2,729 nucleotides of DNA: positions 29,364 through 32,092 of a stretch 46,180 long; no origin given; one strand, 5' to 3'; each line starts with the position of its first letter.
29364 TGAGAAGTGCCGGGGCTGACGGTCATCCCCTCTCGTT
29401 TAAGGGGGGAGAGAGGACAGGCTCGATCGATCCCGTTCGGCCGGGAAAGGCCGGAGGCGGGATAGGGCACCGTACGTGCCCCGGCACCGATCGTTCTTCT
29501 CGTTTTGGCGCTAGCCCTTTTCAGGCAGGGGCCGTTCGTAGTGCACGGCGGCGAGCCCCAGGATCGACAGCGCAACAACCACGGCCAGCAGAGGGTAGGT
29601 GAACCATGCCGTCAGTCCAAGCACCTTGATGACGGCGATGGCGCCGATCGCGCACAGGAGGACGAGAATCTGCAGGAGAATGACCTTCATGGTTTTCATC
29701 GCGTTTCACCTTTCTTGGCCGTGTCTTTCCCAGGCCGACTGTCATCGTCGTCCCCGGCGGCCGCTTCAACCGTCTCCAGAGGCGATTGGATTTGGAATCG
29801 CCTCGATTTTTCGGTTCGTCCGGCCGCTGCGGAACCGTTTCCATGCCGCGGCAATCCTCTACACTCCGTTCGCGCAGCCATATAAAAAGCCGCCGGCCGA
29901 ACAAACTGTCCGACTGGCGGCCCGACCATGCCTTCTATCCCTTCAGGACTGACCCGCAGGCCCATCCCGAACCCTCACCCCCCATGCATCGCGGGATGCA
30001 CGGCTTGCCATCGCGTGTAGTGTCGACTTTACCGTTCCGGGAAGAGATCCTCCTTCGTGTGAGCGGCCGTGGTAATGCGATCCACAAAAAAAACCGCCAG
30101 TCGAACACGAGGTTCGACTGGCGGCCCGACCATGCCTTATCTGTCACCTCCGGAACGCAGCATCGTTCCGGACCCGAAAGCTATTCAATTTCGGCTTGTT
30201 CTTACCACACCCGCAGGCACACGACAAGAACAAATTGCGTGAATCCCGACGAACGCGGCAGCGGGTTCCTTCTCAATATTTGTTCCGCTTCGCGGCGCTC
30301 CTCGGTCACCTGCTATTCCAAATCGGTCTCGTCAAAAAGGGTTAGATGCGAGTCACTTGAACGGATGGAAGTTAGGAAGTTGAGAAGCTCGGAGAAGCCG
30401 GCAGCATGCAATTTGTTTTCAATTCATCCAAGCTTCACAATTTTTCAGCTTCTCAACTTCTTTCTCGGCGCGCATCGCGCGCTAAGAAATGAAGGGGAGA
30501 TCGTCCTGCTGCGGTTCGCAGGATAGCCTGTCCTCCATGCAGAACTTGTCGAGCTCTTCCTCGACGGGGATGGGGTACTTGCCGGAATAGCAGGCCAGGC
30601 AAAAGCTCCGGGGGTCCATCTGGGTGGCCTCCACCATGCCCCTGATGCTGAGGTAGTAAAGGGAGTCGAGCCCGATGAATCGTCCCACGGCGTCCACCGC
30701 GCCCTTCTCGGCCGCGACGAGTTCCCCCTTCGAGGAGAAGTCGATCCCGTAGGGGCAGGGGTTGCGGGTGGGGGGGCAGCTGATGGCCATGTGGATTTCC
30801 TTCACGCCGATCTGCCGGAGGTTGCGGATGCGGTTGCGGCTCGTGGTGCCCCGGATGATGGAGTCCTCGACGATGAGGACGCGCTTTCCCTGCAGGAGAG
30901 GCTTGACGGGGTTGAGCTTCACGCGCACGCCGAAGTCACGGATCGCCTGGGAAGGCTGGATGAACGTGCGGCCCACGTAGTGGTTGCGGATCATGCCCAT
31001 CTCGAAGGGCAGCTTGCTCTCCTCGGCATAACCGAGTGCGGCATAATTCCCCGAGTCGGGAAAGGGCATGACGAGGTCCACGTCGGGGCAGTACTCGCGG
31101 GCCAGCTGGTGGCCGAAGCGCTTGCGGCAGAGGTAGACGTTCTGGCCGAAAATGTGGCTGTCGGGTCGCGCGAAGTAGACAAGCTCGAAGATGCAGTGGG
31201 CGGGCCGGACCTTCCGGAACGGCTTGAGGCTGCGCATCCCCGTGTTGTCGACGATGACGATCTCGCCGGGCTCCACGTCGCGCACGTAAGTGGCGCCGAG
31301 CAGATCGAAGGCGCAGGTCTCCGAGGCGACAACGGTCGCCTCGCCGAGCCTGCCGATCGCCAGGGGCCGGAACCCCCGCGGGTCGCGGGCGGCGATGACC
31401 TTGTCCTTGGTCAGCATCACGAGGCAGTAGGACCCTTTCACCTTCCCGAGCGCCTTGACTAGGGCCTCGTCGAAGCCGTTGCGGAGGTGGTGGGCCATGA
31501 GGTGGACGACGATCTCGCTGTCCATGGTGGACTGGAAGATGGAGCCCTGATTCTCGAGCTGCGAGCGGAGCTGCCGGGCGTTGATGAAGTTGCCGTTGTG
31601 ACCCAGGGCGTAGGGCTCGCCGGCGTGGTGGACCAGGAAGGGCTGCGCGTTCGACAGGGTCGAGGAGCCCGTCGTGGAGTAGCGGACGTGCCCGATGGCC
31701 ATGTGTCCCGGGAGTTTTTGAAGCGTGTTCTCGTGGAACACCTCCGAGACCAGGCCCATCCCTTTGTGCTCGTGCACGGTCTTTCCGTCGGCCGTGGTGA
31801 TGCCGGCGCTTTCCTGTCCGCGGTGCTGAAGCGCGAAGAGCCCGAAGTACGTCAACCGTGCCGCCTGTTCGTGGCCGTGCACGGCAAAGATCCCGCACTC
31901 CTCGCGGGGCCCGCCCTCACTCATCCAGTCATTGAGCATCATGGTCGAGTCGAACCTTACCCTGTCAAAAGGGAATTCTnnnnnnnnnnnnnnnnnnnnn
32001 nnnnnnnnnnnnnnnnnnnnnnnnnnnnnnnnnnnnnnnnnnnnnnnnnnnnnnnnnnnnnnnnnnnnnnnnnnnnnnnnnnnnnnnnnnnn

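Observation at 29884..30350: Two tandem, paralogous, terminator-ended structured RNAs between purF and the amt genes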

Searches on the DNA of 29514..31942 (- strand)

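Call 4: search_rna_families(source=window, start=29600, end=30600, threshold=evalue, max_evalue=10, show_alignments=5)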
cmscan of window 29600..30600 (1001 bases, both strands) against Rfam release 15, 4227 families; matches with E-value up to 10: 8.
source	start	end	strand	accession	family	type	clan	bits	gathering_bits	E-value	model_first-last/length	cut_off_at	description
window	30117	30175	-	RF03057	nhaA-I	Cis-reg; riboswitch;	-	42.5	37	6.8e-07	1-55/55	no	nhaA-I RNA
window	29913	29974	-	RF03057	nhaA-I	Cis-reg; riboswitch;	-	28.3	37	0.0019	1-55/55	no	nhaA-I RNA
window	30086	30146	-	RF02399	NsiR1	Gene; sRNA;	-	23.6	39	0.04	1-60/60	no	Nitrogen stress-induced RNA 1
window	30348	30468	-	RF00311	snoZ188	Gene; snRNA; snoRNA; CD-box;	-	16.4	50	2.8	1-123/123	no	Small nucleolar RNA Z188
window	30373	30463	+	RF00811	mir-84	Gene; miRNA;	-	16.3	60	1.1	1-75/75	no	mir-84 microRNA precursor family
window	30097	30184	+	RF02489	GlsR26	Gene; snRNA; snoRNA; HACA-box;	-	15.8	100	3.2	1-114/114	no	Small nucleolar RNA GlsR26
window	29881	29929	-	RF03771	mir-341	Gene; miRNA;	-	15.3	90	6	1-96/96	no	mir-341 microRNA precursor family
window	30425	30469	-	RF01306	sR52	Gene; snRNA; snoRNA; CD-box;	-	13.1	50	6.7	1-60/60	no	Small nucleolar RNA sR52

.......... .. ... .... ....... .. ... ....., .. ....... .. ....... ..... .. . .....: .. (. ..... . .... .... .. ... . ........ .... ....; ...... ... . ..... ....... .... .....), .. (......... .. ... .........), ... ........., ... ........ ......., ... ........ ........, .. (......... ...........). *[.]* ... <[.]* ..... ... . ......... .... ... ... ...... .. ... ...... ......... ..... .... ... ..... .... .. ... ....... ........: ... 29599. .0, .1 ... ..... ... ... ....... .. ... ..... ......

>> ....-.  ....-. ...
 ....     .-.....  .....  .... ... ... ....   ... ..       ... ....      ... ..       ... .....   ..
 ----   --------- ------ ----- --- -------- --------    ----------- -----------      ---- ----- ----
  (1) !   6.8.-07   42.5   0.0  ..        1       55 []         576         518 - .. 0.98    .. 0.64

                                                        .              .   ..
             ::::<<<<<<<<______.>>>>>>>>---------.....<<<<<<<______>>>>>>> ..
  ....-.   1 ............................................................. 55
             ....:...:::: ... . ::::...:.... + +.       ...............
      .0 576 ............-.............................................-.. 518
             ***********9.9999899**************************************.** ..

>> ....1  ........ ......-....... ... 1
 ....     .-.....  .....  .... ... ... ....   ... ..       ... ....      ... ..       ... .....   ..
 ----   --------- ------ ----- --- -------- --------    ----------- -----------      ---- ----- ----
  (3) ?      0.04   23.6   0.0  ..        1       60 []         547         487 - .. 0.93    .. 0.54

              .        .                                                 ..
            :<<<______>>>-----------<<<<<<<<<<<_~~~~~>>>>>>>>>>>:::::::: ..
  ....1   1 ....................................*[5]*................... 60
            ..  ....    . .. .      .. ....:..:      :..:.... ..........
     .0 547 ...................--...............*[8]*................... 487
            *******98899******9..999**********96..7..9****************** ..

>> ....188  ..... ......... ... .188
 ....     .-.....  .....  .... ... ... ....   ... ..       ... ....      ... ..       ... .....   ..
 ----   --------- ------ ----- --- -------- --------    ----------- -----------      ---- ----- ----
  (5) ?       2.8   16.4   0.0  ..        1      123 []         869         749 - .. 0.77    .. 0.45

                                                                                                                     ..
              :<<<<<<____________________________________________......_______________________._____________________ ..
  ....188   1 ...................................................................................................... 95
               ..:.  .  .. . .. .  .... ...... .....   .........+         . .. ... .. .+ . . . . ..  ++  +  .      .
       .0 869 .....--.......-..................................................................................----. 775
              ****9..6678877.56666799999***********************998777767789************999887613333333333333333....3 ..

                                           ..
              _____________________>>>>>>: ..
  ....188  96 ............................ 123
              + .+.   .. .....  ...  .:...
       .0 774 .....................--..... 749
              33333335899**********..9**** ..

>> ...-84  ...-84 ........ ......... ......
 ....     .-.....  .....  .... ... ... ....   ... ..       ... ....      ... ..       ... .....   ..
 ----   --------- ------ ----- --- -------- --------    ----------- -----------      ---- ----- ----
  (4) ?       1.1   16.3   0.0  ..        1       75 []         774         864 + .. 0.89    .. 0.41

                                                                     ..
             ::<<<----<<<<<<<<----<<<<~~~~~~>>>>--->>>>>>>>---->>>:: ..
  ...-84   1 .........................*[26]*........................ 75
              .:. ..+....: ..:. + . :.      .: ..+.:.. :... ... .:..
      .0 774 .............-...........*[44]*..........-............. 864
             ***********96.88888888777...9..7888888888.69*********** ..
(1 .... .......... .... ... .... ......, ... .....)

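Call 21: search_rna_families(sources=[L001, L002, L003, L004, L005, L006, L007, L008], threshold=evalue, max_evalue=0.1)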
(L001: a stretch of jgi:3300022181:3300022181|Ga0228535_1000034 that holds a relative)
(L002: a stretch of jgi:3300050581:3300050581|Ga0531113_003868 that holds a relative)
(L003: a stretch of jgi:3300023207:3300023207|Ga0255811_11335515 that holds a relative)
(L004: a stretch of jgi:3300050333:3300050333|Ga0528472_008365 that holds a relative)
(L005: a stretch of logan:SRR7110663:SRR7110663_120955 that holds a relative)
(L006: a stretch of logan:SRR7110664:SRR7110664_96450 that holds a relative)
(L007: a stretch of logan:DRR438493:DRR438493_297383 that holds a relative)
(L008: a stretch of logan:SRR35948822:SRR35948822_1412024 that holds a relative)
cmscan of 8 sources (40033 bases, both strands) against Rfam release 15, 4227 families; matches with E-value up to 0.1: 14.
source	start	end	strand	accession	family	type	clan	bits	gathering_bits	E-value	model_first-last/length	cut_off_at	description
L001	5618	5676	+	RF03057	nhaA-I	Cis-reg; riboswitch;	-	42.2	37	3.2e-05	1-55/55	no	nhaA-I RNA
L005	1405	1463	+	RF03057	nhaA-I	Cis-reg; riboswitch;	-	42.2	37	3.2e-05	1-55/55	no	nhaA-I RNA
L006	717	775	+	RF03057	nhaA-I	Cis-reg; riboswitch;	-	42.2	37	3.2e-05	1-55/55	no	nhaA-I RNA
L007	310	368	+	RF03057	nhaA-I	Cis-reg; riboswitch;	-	42.2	37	3.2e-05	1-55/55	no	nhaA-I RNA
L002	2257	2315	+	RF03057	nhaA-I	Cis-reg; riboswitch;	-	41.3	37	5.3e-05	1-55/55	no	nhaA-I RNA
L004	220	278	+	RF03057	nhaA-I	Cis-reg; riboswitch;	-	41.3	37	5.3e-05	1-55/55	no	nhaA-I RNA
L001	5811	5873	+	RF03057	nhaA-I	Cis-reg; riboswitch;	-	34.6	37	0.0022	1-55/55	no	nhaA-I RNA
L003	139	201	+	RF03057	nhaA-I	Cis-reg; riboswitch;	-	34.6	37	0.0022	1-55/55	no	nhaA-I RNA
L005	1598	1660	+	RF03057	nhaA-I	Cis-reg; riboswitch;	-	34.6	37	0.0022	1-55/55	no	nhaA-I RNA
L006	910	972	+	RF03057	nhaA-I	Cis-reg; riboswitch;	-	34.6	37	0.0022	1-55/55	no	nhaA-I RNA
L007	503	565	+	RF03057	nhaA-I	Cis-reg; riboswitch;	-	34.6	37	0.0022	1-55/55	no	nhaA-I RNA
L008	150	212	+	RF03057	nhaA-I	Cis-reg; riboswitch;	-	34.6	37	0.0022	1-55/55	no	nhaA-I RNA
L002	2452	2514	+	RF03057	nhaA-I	Cis-reg; riboswitch;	-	32.5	37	0.0073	1-55/55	no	nhaA-I RNA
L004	415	477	+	RF03057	nhaA-I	Cis-reg; riboswitch;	-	32.5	37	0.0073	1-55/55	no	nhaA-I RNA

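Call 47: search_rna_families(sources=[L129, L130, L131, L132, L133, L134, L060, L119, L121], threshold=evalue, max_evalue=0.1)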
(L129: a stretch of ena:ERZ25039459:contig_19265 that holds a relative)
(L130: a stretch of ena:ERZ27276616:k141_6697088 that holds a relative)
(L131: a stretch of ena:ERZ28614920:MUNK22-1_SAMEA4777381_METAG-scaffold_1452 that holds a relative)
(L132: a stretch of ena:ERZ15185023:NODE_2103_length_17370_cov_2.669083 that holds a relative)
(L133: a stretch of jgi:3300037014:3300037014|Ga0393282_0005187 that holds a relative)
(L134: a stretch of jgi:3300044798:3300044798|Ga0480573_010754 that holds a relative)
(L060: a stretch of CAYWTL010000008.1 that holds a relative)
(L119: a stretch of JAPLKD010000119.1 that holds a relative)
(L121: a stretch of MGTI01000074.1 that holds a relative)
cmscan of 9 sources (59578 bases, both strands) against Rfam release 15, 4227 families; matches with E-value up to 0.1: 9.
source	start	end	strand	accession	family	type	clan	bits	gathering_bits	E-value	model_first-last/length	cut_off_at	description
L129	3892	3946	+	RF03057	nhaA-I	Cis-reg; riboswitch;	-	52.1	37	2e-07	1-55/55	no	nhaA-I RNA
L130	959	1013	+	RF03057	nhaA-I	Cis-reg; riboswitch;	-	52.1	37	2e-07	1-55/55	no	nhaA-I RNA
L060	3716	3770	-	RF03057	nhaA-I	Cis-reg; riboswitch;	-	51.3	37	3.1e-07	1-55/55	no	nhaA-I RNA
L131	3891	3945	+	RF03057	nhaA-I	Cis-reg; riboswitch;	-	49.3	37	9.1e-07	1-55/55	no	nhaA-I RNA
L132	621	675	+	RF03057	nhaA-I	Cis-reg; riboswitch;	-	49.3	37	9.1e-07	1-55/55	no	nhaA-I RNA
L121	3703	3757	-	RF03057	nhaA-I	Cis-reg; riboswitch;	-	48.9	37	1.2e-06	1-55/55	no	nhaA-I RNA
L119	4318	4376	-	RF03057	nhaA-I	Cis-reg; riboswitch;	-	47.4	37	2.7e-06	1-55/55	no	nhaA-I RNA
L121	3589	3644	-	RF03057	nhaA-I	Cis-reg; riboswitch;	-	45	37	1e-05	1-55/55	no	nhaA-I RNA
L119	2932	2997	-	RF03057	nhaA-I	Cis-reg; riboswitch;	-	43.7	37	2e-05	1-55/55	no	nhaA-I RNA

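Call 65: search_rna_families(source=L135, start=6300, end=7300, threshold=evalue, max_evalue=1)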
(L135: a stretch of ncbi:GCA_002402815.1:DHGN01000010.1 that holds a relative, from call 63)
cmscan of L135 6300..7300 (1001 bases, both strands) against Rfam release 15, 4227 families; matches with E-value up to 1: 4.
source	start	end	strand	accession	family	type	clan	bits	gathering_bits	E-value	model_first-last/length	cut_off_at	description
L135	6532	6616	-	RF04164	MIR1507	Gene; miRNA;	-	22.5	73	0.023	1-107/107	no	MIR1507 microRNA precursor family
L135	6535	6613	-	RF01013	mir-577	Gene; miRNA;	-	19.9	100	0.82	1-86/86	no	mir-577 microRNA precursor family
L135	6542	6613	-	RF00766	mir-335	Gene; miRNA;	-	18.6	64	0.42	1-92/92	no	mir-335 microRNA precursor family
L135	6803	6873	-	RF00289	SNORND104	Gene; snRNA; snoRNA; CD-box;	CL00077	16.9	40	0.41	1-70/70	no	Small nucleolar RNA SNORD104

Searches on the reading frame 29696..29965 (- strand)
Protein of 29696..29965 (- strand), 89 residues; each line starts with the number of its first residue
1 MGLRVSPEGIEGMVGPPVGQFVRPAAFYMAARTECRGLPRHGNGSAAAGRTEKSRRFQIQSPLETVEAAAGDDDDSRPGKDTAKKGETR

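Call 60: search_protein_families(library=pfam, proteins=[window:29696-29965:-], max_evalue=0.01)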
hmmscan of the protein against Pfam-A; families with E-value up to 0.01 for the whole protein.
window:29696-29965:- (89 aa): 0 families

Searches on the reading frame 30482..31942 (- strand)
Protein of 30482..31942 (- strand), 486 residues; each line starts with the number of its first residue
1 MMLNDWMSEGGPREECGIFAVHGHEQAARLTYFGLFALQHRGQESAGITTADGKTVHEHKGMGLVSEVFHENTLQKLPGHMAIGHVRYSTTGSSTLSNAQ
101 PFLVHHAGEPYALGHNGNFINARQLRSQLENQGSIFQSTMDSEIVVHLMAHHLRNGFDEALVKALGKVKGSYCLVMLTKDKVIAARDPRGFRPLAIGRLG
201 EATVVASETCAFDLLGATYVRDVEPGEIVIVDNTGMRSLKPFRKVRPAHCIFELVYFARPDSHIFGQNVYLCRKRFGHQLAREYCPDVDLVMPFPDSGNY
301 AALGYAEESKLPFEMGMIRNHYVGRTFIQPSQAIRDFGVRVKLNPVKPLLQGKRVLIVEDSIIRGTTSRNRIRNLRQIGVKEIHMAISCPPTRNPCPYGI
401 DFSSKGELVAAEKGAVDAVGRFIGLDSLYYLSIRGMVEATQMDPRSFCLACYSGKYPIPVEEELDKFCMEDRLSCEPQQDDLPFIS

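Call 8: search_protein_families(library=pfam, proteins=[window:30482-31942:-], max_evalue=0.01)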
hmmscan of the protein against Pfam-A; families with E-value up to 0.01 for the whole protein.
window:30482-31942:- (486 aa): 5 families
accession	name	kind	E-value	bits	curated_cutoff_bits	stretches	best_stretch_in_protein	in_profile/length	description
PF13537.11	GATase_7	-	5.3e-19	68.9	25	1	95-212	9-121/123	Glutamine amidotransferase domain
PF13522.11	GATase_6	-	2.5e-16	60.3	27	1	78-208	9-130/130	Glutamine amidotransferase domain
PF13230.11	GATase_4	-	2.7e-06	26.9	23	1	77-157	69-145/272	Glutamine amidotransferases class-II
PF00156.33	Pribosyltran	-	6.1e-05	22.8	26.3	1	345-389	80-124/158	Phosphoribosyl transferase domain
PF00310.26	GATase_2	-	0.00044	19.6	19.9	1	70-131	194-256/420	Glutamine amidotransferases class-II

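Call 30: list_cluster_members(proteins=[window:30485-31942:-, window:27937-29160:-, window:29514-29699:-])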
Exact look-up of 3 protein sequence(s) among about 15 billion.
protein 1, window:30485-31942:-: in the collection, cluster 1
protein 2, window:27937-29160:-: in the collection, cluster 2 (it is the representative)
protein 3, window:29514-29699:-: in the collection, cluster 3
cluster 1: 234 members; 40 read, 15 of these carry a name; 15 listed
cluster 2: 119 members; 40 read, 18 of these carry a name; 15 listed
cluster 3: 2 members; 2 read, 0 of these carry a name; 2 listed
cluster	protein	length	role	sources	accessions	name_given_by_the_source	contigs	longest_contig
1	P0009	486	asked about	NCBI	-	-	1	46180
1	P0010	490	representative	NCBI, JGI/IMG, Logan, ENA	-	-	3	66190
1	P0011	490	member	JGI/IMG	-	amidophosphoribosyltransferase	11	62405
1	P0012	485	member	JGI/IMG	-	amidophosphoribosyltransferase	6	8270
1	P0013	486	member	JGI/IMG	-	amidophosphoribosyltransferase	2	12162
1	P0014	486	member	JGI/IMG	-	amidophosphoribosyltransferase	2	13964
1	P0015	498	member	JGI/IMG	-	amidophosphoribosyltransferase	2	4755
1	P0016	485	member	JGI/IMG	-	amidophosphoribosyltransferase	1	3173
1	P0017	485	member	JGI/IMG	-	amidophosphoribosyltransferase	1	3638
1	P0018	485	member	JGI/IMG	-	amidophosphoribosyltransferase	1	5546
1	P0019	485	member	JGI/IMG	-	amidophosphoribosyltransferase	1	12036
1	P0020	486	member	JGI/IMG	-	amidophosphoribosyltransferase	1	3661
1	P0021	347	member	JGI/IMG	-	amidophosphoribosyltransferase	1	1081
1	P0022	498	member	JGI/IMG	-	amidophosphoribosyltransferase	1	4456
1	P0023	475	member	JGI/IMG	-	amidophosphoribosyltransferase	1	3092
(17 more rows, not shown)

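Call 63: find_encoding_contigs(protein=P0010, flank=5000, max_places=3)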
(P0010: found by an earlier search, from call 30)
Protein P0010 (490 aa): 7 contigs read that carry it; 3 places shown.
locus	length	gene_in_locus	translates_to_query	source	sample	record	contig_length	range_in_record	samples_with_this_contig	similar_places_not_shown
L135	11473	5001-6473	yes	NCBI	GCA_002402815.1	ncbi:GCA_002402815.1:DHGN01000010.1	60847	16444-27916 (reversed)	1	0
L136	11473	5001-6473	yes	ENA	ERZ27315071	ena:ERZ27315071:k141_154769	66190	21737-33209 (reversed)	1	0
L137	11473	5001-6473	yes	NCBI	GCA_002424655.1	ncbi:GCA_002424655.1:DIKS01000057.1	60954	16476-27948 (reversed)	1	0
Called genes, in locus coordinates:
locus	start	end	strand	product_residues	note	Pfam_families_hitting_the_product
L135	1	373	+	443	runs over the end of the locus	PF03951:Gln-synt_N, PF00120:Gln-synt_C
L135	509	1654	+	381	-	PF00988:CPSase_sm_chain, PF00117:GATase, PF07722:Peptidase_C26 (faint)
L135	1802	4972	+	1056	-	PF25596:CPSase_L_D1, PF02786:CPSase_L_D2, PF02787:CPSase_L_D3, PF25596:CPSase_L_D1, PF02222:ATP-grasp (weak), PF02786:CPSase_L_D2, PF15632:ATPgrasp_Ter (weak), PF02142:MGS, +2 more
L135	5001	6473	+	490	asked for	PF13230:GATase_4, PF13522:GATase_6, PF13537:GATase_7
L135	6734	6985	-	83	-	-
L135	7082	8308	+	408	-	PF00909:Ammonium_transp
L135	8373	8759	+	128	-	PF00543:P-II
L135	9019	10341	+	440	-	PF00909:Ammonium_transp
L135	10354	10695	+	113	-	PF00543:P-II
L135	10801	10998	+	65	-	PF18024:HTH_50 (weak), PF02954:HTH_8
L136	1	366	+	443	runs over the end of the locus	PF03951:Gln-synt_N, PF00120:Gln-synt_C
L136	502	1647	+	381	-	PF00988:CPSase_sm_chain, PF00117:GATase, PF07722:Peptidase_C26 (faint)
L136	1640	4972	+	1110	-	PF25596:CPSase_L_D1, PF02786:CPSase_L_D2, PF02787:CPSase_L_D3, PF25596:CPSase_L_D1, PF02222:ATP-grasp (weak), PF02786:CPSase_L_D2, PF15632:ATPgrasp_Ter (weak), PF02142:MGS, +2 more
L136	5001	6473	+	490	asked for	PF13230:GATase_4, PF13522:GATase_6, PF13537:GATase_7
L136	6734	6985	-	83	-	-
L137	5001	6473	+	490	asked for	PF13230:GATase_4, PF13522:GATase_6, PF13537:GATase_7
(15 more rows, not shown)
